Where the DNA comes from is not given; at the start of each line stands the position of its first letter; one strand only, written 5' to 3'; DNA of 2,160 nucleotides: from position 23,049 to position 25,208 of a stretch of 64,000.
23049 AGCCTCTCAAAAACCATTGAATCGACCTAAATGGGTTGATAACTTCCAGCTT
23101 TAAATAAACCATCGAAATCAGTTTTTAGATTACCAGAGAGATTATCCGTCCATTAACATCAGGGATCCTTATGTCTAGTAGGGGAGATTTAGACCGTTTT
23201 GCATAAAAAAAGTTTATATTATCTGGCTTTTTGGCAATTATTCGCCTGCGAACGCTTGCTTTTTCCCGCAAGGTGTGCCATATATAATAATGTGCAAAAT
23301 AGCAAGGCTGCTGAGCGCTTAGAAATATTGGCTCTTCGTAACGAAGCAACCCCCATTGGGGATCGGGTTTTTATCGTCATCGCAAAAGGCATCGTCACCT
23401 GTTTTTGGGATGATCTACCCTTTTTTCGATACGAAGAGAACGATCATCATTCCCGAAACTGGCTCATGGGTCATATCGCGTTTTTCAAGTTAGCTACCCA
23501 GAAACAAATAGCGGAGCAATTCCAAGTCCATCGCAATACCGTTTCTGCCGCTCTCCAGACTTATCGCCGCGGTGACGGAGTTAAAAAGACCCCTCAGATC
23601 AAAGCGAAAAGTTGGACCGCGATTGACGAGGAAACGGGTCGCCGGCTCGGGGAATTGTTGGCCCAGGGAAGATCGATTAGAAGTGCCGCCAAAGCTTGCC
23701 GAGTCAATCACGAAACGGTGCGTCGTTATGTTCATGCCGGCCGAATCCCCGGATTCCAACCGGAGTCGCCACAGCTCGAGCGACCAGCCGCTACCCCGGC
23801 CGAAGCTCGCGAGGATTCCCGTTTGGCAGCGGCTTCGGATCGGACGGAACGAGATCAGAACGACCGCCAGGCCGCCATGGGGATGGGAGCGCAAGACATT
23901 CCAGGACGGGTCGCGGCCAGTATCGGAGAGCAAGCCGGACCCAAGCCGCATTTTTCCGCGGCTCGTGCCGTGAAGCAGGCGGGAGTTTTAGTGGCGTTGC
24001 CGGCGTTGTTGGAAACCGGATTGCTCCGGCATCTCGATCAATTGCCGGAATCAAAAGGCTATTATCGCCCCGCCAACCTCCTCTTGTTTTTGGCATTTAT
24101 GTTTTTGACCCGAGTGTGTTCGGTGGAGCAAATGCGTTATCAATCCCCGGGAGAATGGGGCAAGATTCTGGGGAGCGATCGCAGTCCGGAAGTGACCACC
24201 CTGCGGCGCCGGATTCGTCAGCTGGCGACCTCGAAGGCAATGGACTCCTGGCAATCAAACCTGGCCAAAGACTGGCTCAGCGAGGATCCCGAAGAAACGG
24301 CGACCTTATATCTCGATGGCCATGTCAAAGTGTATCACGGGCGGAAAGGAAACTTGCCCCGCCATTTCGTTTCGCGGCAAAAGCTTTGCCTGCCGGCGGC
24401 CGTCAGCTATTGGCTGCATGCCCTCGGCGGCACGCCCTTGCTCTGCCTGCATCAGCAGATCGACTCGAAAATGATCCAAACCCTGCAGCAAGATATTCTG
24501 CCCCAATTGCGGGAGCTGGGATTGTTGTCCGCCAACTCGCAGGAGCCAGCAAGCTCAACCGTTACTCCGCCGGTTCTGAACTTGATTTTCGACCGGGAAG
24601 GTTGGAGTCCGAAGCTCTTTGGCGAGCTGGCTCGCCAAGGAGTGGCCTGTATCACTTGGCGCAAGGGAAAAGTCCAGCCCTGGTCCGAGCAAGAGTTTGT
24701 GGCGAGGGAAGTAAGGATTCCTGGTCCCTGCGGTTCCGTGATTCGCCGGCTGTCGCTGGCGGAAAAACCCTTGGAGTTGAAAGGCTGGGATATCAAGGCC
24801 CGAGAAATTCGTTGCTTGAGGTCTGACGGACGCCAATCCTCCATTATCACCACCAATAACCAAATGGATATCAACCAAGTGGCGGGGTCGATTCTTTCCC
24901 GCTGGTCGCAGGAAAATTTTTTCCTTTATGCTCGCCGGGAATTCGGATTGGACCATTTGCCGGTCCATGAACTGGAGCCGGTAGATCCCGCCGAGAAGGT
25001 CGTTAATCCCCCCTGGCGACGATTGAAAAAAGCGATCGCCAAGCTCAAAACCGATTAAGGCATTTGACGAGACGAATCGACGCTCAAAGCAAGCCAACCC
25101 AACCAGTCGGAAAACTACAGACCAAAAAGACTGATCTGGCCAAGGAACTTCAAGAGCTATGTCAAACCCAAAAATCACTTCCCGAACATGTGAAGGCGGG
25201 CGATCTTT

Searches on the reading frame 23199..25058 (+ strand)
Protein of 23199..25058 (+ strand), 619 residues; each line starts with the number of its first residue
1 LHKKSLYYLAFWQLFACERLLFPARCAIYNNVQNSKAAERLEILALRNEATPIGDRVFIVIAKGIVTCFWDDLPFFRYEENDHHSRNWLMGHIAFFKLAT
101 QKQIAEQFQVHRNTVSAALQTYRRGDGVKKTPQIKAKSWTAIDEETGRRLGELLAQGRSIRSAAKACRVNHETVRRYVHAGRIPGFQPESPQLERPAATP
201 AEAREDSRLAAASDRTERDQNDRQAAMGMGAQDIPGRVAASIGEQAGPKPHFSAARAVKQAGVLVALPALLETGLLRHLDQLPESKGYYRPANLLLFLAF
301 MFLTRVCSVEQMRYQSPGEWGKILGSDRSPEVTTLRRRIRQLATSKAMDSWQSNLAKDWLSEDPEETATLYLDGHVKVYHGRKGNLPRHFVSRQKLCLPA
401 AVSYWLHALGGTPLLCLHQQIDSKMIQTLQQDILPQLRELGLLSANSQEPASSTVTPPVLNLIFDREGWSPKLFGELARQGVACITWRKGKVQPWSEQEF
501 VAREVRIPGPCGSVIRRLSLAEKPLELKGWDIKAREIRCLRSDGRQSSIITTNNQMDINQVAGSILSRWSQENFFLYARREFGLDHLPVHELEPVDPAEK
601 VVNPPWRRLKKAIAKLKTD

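Call 63: search_protein_families(library=pfam, proteins=[window:23199-25058:+], max_evalue=0.001)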
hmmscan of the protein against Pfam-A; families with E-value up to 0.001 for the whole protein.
window:23199-25058:+ (619 aa): 6 families
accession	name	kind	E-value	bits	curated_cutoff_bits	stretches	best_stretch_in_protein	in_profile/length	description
PF21804.3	Transposase_29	-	7.8e-80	269.1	27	1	229-614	2-384/562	Transposase protein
PF13384.12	HTH_23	-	4.3e-09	36.4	24.6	0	99-127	18-45/50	Homeodomain-like domain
PF13518.12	HTH_28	-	2.2e-05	24.9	25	0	153-179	8-34/52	Helix-turn-helix domain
PF13542.12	HTH_Tnp_ISL3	-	2.7e-05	24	27.4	0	152-179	22-48/51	Helix-turn-helix domain of transposase family ISL3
PF13551.12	HTH_29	-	0.00022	21.7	28.1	0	153-180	7-35/64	Winged helix-turn helix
PF12728.13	HTH_17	-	0.00075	20.2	27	0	163-186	7-30/51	Helix-turn-helix domain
